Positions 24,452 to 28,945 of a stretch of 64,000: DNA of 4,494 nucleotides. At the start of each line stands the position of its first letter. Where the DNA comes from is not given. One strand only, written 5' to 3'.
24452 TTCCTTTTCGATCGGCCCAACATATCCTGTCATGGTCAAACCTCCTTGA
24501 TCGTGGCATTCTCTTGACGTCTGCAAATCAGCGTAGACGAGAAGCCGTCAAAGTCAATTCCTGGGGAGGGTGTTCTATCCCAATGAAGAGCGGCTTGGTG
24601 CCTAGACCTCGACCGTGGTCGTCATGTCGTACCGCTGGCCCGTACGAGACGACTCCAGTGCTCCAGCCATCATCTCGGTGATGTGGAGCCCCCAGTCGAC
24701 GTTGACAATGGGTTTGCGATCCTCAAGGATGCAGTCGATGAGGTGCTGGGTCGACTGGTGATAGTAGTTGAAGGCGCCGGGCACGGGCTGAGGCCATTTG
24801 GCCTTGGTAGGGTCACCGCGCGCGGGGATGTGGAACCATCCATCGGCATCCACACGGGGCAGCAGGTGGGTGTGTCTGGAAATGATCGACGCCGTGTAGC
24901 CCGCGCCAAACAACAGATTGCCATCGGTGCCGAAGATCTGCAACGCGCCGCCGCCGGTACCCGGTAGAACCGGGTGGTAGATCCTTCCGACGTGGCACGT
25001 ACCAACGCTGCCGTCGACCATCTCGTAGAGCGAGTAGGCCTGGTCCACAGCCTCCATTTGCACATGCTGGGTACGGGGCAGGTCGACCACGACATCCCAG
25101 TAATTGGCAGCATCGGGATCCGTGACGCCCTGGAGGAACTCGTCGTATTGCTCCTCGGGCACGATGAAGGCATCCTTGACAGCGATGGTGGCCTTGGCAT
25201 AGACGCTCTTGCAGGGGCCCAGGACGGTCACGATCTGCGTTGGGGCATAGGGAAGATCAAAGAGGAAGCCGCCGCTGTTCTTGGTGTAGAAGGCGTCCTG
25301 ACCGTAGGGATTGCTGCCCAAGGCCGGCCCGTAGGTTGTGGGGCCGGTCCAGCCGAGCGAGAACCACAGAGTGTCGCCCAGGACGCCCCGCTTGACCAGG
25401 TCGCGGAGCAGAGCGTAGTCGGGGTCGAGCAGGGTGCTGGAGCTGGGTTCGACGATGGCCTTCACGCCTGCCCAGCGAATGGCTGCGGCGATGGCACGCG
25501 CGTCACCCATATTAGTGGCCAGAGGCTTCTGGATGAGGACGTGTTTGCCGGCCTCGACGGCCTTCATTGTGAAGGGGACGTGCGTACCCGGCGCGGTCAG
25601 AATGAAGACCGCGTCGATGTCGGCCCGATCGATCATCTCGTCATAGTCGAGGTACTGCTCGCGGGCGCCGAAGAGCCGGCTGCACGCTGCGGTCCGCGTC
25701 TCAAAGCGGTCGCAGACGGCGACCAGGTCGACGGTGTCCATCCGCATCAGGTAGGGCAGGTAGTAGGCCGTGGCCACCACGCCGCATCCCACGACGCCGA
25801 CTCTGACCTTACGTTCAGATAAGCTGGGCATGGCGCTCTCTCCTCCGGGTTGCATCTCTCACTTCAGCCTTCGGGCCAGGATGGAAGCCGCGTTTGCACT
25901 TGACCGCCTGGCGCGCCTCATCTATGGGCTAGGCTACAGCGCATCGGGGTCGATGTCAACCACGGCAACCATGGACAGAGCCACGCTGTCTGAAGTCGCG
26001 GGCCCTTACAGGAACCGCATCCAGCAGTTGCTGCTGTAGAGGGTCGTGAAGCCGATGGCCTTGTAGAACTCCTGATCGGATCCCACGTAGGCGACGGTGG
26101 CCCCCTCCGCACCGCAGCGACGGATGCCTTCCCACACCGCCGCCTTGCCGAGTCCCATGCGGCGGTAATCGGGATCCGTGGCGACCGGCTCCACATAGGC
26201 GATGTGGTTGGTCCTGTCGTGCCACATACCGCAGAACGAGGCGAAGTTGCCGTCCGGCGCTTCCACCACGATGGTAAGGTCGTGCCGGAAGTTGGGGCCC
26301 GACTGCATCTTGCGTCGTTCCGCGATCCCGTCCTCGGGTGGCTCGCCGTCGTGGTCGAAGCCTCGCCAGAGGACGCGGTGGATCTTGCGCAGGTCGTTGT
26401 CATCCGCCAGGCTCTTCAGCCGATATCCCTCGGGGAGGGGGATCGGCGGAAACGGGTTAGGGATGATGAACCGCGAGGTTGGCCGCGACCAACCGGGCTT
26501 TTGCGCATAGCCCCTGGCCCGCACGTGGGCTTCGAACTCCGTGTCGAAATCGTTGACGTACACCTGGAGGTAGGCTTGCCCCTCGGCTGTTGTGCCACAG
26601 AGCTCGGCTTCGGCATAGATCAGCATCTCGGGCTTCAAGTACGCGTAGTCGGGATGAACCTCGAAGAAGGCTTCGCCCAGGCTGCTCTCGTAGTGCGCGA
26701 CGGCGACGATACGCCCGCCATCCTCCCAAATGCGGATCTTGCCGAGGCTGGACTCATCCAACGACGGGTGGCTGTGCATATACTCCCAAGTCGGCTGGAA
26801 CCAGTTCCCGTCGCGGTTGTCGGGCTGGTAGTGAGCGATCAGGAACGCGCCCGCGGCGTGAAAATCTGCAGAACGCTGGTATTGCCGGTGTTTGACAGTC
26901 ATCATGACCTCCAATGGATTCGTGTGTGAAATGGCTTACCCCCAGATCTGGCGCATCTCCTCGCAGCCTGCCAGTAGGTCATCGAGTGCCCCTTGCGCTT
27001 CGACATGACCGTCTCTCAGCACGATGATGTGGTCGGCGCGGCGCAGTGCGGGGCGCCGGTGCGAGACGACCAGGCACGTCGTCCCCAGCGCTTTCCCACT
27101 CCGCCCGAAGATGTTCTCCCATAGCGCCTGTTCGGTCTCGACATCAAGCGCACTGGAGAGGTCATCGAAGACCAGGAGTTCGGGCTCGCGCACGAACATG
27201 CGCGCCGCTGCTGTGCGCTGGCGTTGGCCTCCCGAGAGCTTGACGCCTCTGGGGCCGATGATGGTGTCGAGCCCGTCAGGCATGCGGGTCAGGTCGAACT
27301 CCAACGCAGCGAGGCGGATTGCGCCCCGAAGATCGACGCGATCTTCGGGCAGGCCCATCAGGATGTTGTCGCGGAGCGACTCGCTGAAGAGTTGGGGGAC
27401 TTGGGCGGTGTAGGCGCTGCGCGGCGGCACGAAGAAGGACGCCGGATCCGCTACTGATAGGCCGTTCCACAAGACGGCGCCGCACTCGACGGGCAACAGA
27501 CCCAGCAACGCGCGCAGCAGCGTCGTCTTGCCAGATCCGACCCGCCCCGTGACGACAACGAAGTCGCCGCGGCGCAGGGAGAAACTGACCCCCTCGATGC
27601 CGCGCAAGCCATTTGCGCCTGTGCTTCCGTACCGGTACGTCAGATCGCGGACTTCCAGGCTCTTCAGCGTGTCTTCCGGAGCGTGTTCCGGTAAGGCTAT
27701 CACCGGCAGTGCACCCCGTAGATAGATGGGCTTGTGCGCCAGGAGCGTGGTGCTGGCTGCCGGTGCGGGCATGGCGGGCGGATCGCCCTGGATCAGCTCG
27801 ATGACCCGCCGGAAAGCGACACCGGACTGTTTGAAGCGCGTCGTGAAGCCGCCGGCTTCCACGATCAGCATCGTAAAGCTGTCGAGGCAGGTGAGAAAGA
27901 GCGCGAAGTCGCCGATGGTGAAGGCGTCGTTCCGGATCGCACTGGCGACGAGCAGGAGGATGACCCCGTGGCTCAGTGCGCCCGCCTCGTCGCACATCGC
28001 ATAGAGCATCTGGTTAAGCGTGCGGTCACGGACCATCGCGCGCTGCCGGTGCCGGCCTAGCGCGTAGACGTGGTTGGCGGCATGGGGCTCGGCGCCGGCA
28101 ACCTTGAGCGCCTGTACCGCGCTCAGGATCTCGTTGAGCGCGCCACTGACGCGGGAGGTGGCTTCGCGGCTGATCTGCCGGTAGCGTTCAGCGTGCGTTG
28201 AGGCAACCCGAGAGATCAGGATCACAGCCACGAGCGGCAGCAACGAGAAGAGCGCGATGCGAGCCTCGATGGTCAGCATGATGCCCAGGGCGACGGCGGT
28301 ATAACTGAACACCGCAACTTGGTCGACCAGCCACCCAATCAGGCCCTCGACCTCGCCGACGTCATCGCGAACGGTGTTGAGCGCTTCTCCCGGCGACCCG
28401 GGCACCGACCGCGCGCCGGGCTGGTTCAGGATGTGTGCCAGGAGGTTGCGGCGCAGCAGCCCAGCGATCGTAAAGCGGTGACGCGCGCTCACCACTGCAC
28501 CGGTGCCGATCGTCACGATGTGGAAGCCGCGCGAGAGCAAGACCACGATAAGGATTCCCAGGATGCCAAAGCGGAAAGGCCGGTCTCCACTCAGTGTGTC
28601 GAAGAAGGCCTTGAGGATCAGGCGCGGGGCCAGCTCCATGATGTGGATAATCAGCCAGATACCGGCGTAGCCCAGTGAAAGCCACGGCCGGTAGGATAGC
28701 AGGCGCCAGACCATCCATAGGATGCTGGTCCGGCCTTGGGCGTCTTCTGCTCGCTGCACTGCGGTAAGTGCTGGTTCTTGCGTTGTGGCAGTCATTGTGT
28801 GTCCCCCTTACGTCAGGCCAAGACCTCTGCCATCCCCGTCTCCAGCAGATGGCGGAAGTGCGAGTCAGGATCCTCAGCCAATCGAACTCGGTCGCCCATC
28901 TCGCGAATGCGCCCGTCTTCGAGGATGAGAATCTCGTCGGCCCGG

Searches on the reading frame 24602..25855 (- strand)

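Call 13: search_protein_families(library=pfam, proteins=[window:24602-25855:-], max_evalue=0.001)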
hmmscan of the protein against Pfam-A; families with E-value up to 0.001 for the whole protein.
window:24602-25855:- (417 aa): 4 families
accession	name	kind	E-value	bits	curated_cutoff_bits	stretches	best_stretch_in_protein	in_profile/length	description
PF01408.29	GFO_IDH_MocA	-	1.5e-24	87.4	24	1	17-135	1-118/120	Oxidoreductase family, NAD-binding Rossmann fold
PF22725.1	GFO_IDH_MocA_C3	-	1.1e-06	29.1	27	1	148-314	2-123/124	GFO/IDH/MocA C-terminal domain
PF02894.22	GFO_IDH_MocA_C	-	0.00037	20.8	22.9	1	262-410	81-217/218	Oxidoreductase family, C-terminal alpha/beta domain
PF03447.22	NAD_binding_3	-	0.00078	20.6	24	0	23-135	1-115/116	Homoserine dehydrogenase, NAD binding domain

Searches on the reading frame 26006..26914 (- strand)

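Call 13: search_protein_families(library=pfam, proteins=[window:26006-26914:-], max_evalue=0.001)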
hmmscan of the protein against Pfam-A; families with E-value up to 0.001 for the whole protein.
window:26006-26914:- (302 aa): 4 families
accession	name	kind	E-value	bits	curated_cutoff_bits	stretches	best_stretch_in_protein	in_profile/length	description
PF00583.31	Acetyltransf_1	-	5.8e-11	43.1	20.7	1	203-289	27-116/116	Acetyltransferase (GNAT) family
PF13508.13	Acetyltransf_7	-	1.5e-07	32.1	27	1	215-290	6-83/84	Acetyltransferase (GNAT) domain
PF13480.13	Acetyltransf_6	-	3.3e-07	31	22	1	165-285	21-142/143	Acetyltransferase (GNAT) domain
PF13527.13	Acetyltransf_9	-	3e-05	24.5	25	0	232-290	66-125/127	Acetyltransferase (GNAT) domain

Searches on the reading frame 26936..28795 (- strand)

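Call 13: search_protein_families(library=pfam, proteins=[window:26936-28795:-], max_evalue=0.001)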
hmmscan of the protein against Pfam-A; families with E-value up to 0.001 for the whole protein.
window:26936-28795:- (619 aa): 6 families
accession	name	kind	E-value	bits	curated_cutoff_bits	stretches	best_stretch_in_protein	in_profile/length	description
PF00005.33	ABC_tran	-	2.4e-20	74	25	1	401-545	2-134/137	ABC transporter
PF00664.28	ABC_membrane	-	6.1e-13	49.5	28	1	50-307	11-270/274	ABC transporter transmembrane region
PF13191.12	AAA_16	-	8.8e-06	26.7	32.6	1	409-555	23-149/167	AAA ATPase domain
PF13401.12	AAA_22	-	8.9e-06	26.5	27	1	410-488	5-64/130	AAA domain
PF02463.25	SMC_N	-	2e-05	24.6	40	0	519-593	136-211/220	RecF/RecN/SMC N terminal domain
PF13304.12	AAA_21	-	0.00091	19.8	27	0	412-434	1-23/304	AAA domain, putative AbiEii toxin, Type IV TA system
